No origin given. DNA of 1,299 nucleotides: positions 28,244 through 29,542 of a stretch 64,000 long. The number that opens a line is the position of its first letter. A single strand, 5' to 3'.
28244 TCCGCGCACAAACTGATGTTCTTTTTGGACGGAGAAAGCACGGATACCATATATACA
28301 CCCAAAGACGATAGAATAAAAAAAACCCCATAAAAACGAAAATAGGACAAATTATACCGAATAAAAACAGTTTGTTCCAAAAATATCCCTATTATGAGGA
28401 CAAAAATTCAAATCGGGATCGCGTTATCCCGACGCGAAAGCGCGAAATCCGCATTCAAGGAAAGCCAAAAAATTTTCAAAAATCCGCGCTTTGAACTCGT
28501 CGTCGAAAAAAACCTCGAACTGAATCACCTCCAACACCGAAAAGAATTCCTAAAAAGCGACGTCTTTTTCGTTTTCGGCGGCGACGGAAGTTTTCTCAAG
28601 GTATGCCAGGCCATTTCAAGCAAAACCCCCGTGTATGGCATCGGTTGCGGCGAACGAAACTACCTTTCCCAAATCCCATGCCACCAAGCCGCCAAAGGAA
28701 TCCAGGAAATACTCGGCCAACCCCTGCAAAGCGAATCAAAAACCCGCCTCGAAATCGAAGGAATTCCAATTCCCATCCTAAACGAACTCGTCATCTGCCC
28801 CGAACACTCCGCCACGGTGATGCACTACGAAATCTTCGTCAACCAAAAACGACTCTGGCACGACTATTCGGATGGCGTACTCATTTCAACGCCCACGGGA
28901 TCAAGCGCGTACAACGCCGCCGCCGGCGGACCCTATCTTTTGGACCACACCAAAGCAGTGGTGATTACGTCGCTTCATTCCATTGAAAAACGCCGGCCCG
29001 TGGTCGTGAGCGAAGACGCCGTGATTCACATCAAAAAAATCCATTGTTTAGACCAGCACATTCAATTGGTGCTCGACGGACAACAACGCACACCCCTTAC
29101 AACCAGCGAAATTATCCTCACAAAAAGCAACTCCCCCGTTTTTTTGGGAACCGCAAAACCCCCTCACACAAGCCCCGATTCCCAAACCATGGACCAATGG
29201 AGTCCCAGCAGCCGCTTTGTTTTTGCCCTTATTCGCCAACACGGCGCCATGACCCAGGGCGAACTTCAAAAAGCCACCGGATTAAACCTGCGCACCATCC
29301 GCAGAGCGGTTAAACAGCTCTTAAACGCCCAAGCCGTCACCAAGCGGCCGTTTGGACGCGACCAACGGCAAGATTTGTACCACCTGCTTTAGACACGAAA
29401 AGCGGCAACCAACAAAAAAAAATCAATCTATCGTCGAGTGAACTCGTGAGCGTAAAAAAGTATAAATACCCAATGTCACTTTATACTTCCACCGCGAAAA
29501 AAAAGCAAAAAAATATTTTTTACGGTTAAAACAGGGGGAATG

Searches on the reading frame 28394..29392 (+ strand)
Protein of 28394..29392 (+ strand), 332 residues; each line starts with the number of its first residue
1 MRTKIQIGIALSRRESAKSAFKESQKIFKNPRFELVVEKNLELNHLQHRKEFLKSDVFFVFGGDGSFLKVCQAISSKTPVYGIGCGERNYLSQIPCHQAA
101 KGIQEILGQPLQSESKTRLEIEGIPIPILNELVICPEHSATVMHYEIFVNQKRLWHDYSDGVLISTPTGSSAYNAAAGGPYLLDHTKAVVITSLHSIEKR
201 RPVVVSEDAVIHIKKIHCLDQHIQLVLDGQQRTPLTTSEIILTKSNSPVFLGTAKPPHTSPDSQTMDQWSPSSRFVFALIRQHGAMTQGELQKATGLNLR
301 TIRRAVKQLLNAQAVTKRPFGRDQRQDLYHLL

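Call 62: search_protein_families(library=pfam, proteins=[window:28394-29392:+], max_evalue=0.001)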
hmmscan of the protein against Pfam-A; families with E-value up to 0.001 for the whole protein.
window:28394-29392:+ (332 aa): 5 families
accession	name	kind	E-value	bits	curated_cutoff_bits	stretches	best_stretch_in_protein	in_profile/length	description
PF20143.4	NAD_kinase_C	-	5.9e-18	65.3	23.7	1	129-243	1-115/126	ATP-NAD kinase C-terminal domain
PF01047.28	MarR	-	1.2e-05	25.6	24.6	1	275-326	7-58/59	MarR family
PF01513.26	NAD_kinase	-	5e-05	24.1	25.5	1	54-107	72-126/130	ATP-NAD kinase N-terminal domain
PF13412.12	HTH_24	-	0.00038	20.4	21.9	1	279-312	11-44/48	Winged helix-turn-helix DNA-binding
PF12802.13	MarR_2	-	0.001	19.7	27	0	274-326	9-61/61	MarR family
